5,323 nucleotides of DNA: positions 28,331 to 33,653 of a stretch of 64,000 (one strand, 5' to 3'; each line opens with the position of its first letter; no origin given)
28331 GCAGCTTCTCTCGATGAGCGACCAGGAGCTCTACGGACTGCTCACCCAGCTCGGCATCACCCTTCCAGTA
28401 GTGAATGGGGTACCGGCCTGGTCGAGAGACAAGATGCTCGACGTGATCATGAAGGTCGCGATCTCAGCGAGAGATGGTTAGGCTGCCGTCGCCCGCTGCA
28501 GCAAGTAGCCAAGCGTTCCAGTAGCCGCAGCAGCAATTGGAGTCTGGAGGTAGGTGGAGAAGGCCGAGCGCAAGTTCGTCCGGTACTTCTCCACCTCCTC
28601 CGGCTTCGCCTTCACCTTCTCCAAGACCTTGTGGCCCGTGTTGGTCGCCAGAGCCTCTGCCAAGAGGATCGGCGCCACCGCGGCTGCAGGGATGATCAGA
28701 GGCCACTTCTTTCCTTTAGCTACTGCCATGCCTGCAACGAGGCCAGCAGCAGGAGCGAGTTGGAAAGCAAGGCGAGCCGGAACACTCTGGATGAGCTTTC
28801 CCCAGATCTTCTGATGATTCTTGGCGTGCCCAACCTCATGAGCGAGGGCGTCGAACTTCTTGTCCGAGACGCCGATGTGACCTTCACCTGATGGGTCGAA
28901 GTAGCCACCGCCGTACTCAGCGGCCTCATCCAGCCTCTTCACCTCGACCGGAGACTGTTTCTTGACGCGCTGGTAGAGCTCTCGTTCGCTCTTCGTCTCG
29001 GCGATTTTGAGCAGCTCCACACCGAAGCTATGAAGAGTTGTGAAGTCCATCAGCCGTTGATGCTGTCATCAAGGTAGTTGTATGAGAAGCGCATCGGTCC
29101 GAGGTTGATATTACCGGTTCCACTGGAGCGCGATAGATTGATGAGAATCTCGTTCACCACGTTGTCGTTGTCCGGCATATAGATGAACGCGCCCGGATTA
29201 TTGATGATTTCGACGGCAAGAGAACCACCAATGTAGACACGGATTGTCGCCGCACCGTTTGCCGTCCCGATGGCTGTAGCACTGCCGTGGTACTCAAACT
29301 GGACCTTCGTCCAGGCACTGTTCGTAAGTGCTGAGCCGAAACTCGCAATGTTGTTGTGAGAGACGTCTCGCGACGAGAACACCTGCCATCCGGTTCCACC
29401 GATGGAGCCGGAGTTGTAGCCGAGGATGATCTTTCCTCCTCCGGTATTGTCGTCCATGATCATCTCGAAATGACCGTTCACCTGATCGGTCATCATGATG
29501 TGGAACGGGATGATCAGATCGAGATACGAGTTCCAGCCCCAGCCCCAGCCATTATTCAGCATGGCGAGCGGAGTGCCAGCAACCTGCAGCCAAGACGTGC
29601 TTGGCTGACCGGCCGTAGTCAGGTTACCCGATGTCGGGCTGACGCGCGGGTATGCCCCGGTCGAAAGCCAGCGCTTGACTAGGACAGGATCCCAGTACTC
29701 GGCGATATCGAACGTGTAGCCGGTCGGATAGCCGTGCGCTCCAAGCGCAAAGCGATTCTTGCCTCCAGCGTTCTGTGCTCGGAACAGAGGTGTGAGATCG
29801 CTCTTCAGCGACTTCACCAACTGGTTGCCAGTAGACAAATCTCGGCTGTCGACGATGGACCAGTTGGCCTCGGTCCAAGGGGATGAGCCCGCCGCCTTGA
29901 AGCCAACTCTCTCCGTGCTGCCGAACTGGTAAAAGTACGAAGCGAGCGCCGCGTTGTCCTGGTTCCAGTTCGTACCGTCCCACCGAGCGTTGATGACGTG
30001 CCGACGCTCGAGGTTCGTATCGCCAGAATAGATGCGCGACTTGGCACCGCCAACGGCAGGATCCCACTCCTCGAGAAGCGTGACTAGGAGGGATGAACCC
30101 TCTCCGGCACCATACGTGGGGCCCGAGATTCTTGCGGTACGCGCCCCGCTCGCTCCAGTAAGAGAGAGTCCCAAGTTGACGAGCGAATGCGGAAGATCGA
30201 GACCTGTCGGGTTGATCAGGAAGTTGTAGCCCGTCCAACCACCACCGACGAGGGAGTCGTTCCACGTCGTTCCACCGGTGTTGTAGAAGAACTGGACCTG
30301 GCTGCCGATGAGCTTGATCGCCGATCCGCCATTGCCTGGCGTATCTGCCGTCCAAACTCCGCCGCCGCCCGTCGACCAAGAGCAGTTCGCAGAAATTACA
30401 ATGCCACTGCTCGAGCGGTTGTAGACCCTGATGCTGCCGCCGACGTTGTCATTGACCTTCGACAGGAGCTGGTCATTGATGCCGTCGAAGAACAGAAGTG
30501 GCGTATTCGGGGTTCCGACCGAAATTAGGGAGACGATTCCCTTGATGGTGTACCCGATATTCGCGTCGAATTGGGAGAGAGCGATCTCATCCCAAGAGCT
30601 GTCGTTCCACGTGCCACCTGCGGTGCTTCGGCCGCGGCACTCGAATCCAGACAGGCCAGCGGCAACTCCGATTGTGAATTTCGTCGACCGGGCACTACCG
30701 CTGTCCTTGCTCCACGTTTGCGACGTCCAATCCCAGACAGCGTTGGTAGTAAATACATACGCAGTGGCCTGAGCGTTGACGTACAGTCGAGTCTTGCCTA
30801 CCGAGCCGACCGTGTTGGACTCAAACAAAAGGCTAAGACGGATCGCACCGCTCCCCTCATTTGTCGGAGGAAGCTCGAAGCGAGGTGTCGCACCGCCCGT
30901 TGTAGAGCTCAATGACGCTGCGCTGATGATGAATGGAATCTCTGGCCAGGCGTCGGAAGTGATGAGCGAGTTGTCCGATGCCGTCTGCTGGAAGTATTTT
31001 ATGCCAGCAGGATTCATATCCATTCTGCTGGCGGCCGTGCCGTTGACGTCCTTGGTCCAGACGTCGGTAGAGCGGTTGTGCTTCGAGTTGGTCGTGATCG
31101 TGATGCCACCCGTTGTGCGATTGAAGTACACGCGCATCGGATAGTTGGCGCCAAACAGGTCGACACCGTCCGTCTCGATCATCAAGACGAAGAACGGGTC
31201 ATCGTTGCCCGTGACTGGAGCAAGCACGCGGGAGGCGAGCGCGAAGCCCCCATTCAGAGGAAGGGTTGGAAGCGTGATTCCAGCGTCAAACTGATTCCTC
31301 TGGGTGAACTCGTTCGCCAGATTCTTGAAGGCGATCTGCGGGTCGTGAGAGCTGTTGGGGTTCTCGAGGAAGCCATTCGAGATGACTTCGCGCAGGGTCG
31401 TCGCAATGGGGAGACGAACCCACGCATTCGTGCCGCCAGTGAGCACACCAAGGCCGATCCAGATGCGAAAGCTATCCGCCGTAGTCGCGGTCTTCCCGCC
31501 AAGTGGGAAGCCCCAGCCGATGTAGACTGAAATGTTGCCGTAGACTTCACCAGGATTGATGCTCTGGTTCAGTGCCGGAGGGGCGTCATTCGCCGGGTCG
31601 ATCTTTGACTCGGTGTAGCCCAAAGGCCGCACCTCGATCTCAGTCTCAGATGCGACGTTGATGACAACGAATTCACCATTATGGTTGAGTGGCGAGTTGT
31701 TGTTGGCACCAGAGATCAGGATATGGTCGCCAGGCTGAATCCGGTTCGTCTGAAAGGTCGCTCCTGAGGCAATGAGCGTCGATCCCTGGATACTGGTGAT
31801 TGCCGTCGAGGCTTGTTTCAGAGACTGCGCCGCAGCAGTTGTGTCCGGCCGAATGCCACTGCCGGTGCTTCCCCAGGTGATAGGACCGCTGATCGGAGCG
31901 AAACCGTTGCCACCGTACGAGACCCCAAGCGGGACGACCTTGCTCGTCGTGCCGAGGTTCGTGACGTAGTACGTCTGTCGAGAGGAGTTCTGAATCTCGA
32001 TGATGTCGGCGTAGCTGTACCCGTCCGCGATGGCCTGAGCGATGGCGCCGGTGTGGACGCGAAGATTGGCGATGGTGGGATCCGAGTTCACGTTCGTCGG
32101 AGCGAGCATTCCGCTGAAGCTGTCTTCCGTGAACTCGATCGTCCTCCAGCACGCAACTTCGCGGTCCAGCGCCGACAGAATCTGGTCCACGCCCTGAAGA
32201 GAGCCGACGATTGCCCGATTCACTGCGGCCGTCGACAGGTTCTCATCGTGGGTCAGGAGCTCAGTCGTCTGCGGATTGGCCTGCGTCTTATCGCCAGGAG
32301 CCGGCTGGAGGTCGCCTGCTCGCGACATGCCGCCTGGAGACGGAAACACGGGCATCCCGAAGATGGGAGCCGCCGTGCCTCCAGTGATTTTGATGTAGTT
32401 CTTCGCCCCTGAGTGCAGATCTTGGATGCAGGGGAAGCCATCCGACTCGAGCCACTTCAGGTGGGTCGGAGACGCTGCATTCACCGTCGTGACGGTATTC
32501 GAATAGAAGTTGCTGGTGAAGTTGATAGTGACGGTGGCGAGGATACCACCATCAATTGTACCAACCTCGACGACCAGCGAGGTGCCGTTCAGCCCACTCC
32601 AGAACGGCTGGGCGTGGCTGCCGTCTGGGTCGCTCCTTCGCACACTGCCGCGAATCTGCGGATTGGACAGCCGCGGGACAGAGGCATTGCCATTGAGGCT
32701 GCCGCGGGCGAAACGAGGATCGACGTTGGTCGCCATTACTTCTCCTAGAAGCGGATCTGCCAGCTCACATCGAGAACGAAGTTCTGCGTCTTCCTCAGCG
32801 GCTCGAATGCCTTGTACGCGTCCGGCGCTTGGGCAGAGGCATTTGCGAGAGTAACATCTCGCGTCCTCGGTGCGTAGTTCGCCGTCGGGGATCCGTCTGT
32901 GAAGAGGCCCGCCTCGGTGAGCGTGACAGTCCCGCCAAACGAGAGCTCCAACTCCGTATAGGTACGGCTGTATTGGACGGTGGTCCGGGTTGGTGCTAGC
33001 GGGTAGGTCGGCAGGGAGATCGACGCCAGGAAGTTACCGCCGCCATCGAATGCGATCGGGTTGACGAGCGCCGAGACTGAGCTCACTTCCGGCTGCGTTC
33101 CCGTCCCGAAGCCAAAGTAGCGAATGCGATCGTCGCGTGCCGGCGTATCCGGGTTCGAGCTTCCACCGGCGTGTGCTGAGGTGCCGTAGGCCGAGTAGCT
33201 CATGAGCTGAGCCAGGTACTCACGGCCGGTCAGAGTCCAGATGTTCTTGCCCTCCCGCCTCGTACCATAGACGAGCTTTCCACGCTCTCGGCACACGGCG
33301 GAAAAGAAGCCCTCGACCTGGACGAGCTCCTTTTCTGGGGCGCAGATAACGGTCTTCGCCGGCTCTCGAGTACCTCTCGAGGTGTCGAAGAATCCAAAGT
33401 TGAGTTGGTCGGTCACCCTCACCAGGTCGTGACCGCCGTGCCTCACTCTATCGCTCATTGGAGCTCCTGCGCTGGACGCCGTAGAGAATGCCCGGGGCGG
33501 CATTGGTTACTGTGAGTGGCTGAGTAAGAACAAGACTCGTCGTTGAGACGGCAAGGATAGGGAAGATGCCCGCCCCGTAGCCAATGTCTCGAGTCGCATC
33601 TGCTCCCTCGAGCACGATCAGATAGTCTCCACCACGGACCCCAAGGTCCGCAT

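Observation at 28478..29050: HtpX/M48-like HExxH mini-protease with membrane segments as the last gene of the late operon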

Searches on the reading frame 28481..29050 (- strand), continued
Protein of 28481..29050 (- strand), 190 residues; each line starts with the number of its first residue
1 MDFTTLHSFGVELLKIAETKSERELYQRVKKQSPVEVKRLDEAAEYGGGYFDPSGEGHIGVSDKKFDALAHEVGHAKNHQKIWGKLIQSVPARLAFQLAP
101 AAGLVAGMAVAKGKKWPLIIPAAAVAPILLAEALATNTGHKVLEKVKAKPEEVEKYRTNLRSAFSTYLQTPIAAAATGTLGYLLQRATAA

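Call 82: find_related_loci(query=A1, collection=metagenome_contigs, flank=3000)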
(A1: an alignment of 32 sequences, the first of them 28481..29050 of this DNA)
Query A1 (190 aa) in metagenome_contigs; peptide patterns used: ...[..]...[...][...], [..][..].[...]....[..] (x = any residue, [..] = any of these).
276 stretches matched a pattern; 9 encode a relative of the query (tblastn E <= 1e-3); 9 distinct loci.
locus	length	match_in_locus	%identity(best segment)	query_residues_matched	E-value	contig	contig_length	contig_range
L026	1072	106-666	63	1-187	2e-82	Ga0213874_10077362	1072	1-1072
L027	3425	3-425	87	48-188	2e-69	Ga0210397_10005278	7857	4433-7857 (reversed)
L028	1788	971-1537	42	4-187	7e-44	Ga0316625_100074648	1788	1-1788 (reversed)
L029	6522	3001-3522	45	8-176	3e-41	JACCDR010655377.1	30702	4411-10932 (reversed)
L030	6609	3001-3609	40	1-187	1e-39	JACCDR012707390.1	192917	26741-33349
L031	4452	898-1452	40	8-187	3e-39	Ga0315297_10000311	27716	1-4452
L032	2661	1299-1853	44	1-180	4e-39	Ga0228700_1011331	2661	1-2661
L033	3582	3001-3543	42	3-180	2e-34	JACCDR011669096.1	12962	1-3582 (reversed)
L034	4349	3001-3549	41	3-180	1e-31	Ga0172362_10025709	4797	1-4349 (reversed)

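Call 89: fold_search(model_id=the predicted structure, library=viral)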
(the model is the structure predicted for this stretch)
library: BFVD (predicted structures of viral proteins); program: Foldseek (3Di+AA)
matches with E <= 10: 191; with E <= 0.001: 0
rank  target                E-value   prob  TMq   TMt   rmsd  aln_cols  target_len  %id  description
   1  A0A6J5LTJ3            2.8e-03  1.00  0.56  0.28   3.0       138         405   21  Uncharacterized protein [uncultured Caudovirales phage]
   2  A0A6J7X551            1.7e-02  0.77  0.30  0.06  14.8       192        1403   14  Large polyvalent protein associated domain-containing protein (Fragment) [uncultured Caudovirales phage]
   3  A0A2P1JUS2            4.7e-02  0.99  0.43  0.45   6.8       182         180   12  Uncharacterized protein [Bacillus phage Anath]
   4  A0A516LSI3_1          7.1e-02  0.44  0.25  0.07  13.1       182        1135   16  (no name in the UniProt tables at hand)
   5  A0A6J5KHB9            7.5e-02  0.87  0.41  0.41  10.1       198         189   10  Peptidase M48 [uncultured Caudovirales phage]
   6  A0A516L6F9            1.6e-01  0.18  0.20  0.17  22.6       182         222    9  (no name in the UniProt tables at hand)
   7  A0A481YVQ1            2.3e-01  0.84  0.42  0.25   6.4       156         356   14  Peptidase family M48 [Marseillevirus LCMAC201]
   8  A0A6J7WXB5            2.4e-01  0.54  0.30  0.37   7.4       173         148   11  Uncharacterized protein [uncultured Caudovirales phage]
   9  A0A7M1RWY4            2.9e-01  0.69  0.19  0.07   7.9        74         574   19  Morphogenesis protein [uncultured phage cr108_1]
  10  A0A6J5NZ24            3.1e-01  0.60  0.19  0.35   3.3        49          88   20  Uncharacterized protein [uncultured Caudovirales phage]
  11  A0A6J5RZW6            3.1e-01  0.28  0.27  0.07  12.2       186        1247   16  Uncharacterized protein [uncultured Caudovirales phage]
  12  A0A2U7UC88            4.6e-01  0.11  0.21  0.15  24.6       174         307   11  Uncharacterized protein [Pandoravirus neocaledonia]
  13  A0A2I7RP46            4.9e-01  0.51  0.23  0.19  11.6        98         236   10  (no name in the UniProt tables at hand)
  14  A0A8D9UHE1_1          5.5e-01  0.13  0.25  0.07  14.7       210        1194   15  PolyVal ADP-ribosyltransferase [Myoviridae sp. ctjz83]
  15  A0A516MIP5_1          5.9e-01  0.18  0.30  0.10  13.3       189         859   12  (no name in the UniProt tables at hand)
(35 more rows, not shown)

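Call 90: search_protein_families(library=ncbifam, proteins=[window:28481-29050:-, P0069, P0067, P0123, P0033, L010:7638-9050:+, L022:7734-8378:+, L023:7104-8735:+], max_evalue=0.1)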
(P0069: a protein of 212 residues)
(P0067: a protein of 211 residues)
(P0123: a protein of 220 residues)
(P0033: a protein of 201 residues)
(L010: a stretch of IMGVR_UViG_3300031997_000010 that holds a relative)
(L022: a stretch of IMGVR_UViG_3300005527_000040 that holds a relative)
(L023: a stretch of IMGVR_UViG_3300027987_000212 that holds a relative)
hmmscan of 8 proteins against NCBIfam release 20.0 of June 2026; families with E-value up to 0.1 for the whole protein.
window:28481-29050:- (190 aa): 0 families

P0069 (212 aa): 0 families

P0067 (211 aa): 0 families

P0123 (220 aa): 0 families

P0033 (201 aa): 1 family
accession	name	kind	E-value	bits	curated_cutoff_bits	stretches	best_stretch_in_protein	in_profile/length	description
NF052401.1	AdhsnEplAEhrl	equivalog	0.094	13.1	150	0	136-165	66-95/103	adhesin EplA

L010:7638-9050:+ (471 aa): 1 family
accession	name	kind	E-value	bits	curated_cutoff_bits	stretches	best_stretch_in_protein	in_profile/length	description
NF002317.0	PRK01250.1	equivalog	0.05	13.5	200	1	290-317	47-76/176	inorganic diphosphatase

L022:7734-8378:+ (215 aa): 0 families

L023:7104-8735:+ (544 aa): 0 families

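Call 91: find_homologous_proteins(query=P0069, max_evalue=0.001)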
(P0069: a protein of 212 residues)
Query P0069 (212 aa): 1 proteins with E <= 0.001 among 3966 candidates.
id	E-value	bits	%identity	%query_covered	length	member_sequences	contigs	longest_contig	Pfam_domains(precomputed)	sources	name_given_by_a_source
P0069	9.7e-130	448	100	100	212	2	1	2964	PF04298.19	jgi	jgi:hypothetical protein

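Call 92: find_homologous_proteins(query=A3, max_evalue=0.001)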
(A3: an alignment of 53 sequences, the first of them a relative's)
Query A3 (53 sequences) (220 aa, profile of the alignment): 5 proteins with E <= 0.001 among 8000 candidates.
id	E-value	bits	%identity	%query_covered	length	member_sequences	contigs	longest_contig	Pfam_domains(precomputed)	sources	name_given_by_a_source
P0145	9.1e-50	188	39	76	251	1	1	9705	-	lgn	-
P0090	8.3e-45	171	32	54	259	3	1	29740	-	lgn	-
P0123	1.9e-44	170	100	100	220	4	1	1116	-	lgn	-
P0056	1.9e-38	151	25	56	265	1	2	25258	-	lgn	-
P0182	8.0e-22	96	32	64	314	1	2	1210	-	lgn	-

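Call 93: find_encoding_contigs(protein=P0090, flank=10000, max_places=1)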
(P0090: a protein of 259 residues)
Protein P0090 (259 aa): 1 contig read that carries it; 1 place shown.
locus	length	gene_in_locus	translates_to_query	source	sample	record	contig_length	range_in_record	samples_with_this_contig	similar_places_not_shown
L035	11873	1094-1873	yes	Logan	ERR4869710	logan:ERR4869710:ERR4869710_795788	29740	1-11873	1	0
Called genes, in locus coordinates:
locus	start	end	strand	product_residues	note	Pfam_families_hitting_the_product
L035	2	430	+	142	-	?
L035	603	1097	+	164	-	-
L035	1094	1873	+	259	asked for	-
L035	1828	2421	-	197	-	PF00265:TK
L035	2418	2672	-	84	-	-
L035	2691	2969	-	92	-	-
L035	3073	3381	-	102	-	-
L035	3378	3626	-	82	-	-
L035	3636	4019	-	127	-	-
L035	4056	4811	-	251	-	-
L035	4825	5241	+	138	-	-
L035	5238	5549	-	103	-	PF09723:Zn_ribbon_8 (weak)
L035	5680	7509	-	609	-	-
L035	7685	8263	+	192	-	-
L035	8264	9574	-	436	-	-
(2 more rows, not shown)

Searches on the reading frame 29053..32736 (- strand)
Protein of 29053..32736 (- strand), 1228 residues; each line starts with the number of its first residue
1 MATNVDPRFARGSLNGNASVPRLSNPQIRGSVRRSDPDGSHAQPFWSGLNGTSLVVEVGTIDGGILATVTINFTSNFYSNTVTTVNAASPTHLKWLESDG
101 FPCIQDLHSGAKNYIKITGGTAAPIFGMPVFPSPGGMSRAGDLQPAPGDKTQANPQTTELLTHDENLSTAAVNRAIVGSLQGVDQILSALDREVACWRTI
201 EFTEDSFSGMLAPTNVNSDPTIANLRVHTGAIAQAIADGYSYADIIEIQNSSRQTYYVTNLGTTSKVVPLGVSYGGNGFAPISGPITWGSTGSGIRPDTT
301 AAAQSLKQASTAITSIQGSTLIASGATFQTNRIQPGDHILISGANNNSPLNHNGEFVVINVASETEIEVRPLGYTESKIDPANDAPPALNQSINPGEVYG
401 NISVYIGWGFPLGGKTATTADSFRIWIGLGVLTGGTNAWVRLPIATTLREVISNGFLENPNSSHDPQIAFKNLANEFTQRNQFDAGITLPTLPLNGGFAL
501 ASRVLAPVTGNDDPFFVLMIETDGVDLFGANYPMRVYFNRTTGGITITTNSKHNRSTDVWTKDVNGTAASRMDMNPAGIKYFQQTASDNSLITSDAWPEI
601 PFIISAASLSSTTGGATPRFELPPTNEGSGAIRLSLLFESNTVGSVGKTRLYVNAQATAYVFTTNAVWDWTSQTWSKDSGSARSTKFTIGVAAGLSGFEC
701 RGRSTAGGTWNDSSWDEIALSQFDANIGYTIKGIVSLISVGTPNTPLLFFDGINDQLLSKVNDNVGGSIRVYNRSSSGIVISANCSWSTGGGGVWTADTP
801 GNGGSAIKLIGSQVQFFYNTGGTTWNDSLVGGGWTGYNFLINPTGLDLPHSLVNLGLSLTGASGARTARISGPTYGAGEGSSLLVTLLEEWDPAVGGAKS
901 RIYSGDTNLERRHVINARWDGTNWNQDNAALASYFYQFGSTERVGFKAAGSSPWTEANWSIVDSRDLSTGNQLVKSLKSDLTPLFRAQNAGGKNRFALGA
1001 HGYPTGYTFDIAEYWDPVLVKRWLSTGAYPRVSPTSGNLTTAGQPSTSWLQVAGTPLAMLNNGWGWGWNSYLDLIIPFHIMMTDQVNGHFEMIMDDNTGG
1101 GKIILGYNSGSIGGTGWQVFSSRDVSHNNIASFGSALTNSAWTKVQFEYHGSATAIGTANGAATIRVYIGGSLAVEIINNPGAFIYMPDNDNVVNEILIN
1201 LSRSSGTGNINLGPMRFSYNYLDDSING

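Call 5: search_protein_families(library=pfam, proteins=[window:29053-32736:-], max_evalue=1)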
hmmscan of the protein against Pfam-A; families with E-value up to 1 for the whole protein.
window:29053-32736:- (1228 aa): 1 family
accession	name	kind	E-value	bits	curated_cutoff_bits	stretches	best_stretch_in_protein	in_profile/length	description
PF04255.20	DUF433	-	0.12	12.6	23.6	1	219-247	11-39/56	Protein of unknown function (DUF433)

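Call 6: search_protein_families(library=phrogs, proteins=[window:29053-32736:-], max_evalue=1)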
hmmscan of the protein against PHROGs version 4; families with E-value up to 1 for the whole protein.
window:29053-32736:- (1228 aa): 0 families

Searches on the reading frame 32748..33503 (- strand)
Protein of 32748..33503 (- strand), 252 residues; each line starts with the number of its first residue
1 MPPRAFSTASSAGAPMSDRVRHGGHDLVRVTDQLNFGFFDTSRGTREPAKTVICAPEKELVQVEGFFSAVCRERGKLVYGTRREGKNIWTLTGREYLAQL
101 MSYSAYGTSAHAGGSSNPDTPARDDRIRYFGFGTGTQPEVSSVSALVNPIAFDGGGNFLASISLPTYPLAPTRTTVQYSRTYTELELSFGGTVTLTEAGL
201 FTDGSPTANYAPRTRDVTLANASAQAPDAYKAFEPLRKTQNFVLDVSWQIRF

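Call 5: search_protein_families(library=pfam, proteins=[window:32748-33503:-], max_evalue=1)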
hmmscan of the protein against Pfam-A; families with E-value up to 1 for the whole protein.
window:32748-33503:- (252 aa): 0 families

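Call 6: search_protein_families(library=phrogs, proteins=[window:32748-33503:-], max_evalue=1)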
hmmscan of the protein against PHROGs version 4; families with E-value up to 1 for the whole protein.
window:32748-33503:- (252 aa): 2 families
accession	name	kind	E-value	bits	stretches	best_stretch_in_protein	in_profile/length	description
phrog_5417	-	unknown function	1.2e-07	32.7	1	82-250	28-154/156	-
phrog_20668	-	unknown function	0.25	12.6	0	116-130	6-20/66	-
